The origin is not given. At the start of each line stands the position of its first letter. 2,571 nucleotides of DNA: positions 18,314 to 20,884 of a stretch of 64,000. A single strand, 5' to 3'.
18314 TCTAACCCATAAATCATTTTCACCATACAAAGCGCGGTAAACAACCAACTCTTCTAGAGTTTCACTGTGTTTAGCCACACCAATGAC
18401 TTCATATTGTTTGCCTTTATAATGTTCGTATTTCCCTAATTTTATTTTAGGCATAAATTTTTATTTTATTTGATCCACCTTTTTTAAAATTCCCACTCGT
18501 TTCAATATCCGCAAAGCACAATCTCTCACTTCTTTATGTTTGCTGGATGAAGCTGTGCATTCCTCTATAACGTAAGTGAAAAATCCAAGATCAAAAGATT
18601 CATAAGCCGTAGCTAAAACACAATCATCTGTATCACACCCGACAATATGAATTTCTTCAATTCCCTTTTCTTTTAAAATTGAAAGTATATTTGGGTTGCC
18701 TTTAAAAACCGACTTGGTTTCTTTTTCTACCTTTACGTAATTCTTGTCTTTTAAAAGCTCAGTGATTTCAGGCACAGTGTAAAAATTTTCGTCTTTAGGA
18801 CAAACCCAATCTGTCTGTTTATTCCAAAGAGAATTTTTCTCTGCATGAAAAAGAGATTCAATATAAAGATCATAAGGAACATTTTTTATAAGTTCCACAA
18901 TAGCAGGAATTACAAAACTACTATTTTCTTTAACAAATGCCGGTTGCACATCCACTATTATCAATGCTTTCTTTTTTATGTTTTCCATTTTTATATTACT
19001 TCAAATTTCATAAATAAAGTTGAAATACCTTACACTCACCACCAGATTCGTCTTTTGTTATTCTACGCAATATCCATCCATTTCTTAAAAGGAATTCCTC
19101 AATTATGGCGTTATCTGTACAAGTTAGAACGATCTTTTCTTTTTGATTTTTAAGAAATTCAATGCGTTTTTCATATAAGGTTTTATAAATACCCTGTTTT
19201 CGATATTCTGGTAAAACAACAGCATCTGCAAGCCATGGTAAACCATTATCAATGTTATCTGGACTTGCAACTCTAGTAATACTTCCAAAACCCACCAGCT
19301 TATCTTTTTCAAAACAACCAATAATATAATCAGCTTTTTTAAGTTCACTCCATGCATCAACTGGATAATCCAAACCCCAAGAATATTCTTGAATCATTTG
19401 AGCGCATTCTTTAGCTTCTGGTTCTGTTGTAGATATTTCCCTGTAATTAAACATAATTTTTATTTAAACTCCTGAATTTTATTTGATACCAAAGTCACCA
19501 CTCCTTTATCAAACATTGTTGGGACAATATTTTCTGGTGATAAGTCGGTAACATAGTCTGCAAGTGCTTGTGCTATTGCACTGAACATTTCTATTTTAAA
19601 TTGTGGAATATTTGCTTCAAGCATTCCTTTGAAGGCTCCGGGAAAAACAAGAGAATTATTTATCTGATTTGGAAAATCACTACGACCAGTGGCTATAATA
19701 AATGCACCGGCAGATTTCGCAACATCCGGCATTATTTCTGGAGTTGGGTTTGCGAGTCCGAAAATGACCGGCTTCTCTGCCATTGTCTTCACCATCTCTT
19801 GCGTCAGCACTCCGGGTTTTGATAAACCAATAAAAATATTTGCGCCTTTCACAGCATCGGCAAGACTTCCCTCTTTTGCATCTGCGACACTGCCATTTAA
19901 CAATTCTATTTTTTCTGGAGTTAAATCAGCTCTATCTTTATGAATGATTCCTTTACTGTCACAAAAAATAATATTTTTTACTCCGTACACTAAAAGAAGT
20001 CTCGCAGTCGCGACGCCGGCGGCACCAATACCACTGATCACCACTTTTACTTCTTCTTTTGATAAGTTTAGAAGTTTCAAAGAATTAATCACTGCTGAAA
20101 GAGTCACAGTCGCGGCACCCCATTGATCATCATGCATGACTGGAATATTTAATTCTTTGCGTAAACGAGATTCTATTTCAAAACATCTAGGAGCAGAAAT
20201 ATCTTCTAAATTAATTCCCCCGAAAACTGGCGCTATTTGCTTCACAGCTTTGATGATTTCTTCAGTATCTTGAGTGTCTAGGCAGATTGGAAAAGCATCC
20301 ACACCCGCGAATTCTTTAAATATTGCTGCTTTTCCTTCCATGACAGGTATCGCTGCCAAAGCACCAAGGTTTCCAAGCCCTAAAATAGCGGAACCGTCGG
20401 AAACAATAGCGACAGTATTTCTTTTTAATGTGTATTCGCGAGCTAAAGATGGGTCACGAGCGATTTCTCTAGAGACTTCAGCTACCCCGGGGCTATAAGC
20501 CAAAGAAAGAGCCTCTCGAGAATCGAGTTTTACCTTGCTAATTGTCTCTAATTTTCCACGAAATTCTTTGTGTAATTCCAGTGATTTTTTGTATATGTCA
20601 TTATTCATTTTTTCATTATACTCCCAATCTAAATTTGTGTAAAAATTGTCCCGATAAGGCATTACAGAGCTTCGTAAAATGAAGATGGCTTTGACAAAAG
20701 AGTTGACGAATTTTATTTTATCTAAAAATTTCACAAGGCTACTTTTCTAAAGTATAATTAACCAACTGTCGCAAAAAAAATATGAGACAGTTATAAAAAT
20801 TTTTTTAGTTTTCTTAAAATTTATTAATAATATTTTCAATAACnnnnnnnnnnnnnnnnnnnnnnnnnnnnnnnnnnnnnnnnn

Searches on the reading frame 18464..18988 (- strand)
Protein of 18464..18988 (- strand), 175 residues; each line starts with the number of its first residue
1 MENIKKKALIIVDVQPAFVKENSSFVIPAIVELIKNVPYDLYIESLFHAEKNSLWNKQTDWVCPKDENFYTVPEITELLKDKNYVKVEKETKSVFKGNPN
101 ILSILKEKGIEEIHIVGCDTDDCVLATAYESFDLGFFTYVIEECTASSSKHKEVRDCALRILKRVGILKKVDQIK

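Call 56: search_protein_families(library=pfam, proteins=[window:18464-18988:-], max_evalue=0.001)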
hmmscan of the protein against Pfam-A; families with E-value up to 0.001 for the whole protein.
window:18464-18988:- (175 aa): 1 family
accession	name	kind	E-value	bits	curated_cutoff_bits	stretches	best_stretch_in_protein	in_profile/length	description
PF00857.26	Isochorismatase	-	1.3e-20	74.6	27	1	8-152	2-155/175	Isochorismatase domain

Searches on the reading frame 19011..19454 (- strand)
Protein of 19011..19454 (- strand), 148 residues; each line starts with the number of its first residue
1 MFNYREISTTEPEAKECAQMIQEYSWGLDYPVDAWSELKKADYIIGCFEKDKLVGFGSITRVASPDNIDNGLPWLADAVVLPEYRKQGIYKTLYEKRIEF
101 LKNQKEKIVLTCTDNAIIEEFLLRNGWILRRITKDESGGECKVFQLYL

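Call 56: search_protein_families(library=pfam, proteins=[window:19011-19454:-], max_evalue=0.001)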
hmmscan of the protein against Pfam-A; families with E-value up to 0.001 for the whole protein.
window:19011-19454:- (148 aa): 4 families
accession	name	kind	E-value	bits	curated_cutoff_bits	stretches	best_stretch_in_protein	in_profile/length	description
PF00583.31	Acetyltransf_1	-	3.5e-09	37.4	20.7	1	30-115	19-104/116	Acetyltransferase (GNAT) family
PF13673.13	Acetyltransf_10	-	8.9e-06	26.1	23.6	1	39-127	28-107/128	Acetyltransferase (GNAT) domain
PF13527.13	Acetyltransf_9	-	1.7e-05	25.3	25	1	20-110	15-110/127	Acetyltransferase (GNAT) domain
PF13508.13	Acetyltransf_7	-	0.00012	22.8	27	1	47-126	8-81/84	Acetyltransferase (GNAT) domain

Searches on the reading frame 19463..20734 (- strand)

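Call 56: search_protein_families(library=pfam, proteins=[window:19463-20734:-], max_evalue=0.001)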
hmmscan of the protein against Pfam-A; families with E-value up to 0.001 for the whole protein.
window:19463-20734:- (424 aa): 3 families
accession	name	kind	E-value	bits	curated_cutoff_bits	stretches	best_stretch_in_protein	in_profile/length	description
PF00390.24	malic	-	2.3e-31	109.5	23.1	2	60-158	2-122/182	Malic enzyme, N-terminal domain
PF03949.21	Malic_M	-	3.9e-20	72.7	23.5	1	206-406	3-238/258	Malic enzyme, NAD binding domain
PF00208.27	ELFV_dehydrog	-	0.00046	20.4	23.4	0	217-267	20-71/241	Glutamate/Leucine/Phenylalanine/Valine dehydrogenase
